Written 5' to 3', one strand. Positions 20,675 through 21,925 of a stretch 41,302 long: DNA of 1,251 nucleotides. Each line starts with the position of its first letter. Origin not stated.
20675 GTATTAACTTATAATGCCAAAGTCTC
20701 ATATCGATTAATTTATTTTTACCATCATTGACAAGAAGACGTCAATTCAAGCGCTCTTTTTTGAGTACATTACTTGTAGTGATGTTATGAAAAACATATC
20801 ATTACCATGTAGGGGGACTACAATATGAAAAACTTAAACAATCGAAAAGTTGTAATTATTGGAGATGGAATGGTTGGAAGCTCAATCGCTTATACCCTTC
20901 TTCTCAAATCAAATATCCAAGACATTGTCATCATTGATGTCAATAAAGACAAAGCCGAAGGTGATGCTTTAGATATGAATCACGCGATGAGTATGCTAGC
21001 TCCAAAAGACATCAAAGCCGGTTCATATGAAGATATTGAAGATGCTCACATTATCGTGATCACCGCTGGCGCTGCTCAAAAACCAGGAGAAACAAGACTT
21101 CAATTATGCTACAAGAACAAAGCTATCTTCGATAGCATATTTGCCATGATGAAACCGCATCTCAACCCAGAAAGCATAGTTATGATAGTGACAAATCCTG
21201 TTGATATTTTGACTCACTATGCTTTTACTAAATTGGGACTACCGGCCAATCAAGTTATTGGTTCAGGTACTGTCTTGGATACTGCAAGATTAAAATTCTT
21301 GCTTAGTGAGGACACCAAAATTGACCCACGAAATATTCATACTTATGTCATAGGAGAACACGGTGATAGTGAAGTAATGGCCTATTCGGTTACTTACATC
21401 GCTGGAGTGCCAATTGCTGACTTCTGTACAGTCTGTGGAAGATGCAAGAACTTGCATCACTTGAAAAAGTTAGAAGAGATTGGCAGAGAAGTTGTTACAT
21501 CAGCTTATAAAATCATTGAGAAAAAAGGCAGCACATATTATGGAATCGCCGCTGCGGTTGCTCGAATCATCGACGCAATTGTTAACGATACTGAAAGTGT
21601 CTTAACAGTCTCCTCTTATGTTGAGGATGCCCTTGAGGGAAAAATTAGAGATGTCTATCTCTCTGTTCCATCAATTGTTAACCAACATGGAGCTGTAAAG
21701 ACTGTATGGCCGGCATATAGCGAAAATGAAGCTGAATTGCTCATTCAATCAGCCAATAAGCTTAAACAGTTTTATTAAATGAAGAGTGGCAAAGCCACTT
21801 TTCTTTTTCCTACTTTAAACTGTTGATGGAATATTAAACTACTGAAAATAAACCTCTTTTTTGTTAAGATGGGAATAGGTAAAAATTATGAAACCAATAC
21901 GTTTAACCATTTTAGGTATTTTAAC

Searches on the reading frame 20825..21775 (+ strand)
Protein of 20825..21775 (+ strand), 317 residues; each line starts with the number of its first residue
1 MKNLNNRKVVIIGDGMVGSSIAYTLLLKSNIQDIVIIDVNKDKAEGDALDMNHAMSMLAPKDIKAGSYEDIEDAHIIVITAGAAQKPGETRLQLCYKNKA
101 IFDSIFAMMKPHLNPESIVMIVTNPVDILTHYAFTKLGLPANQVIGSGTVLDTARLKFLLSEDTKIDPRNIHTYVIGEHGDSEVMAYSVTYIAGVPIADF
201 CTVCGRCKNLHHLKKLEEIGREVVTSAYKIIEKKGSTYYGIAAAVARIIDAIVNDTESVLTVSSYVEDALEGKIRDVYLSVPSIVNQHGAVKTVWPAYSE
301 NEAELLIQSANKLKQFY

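Call 9: search_protein_families(library=pfam, proteins=[window:20825-21775:+], max_evalue=0.001)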
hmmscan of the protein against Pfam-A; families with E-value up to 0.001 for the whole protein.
window:20825-21775:+ (317 aa): 4 families
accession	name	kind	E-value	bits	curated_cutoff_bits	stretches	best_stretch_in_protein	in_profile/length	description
PF00056.29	Ldh_1_N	-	2.2e-37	128.7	27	1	8-146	2-141/141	lactate/malate dehydrogenase, NAD binding domain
PF02866.23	Ldh_1_C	-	4.5e-32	111.9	22.6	1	149-315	1-165/174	lactate/malate dehydrogenase, alpha/beta C-terminal domain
PF01488.26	Shikimate_DH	-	0.00012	22.7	24.3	1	2-86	8-87/138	Shikimate / quinate 5-dehydrogenase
PF03435.24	Sacchrp_dh_NADP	-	0.00029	21.6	25.1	1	9-56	1-51/129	Saccharopine dehydrogenase NADP binding domain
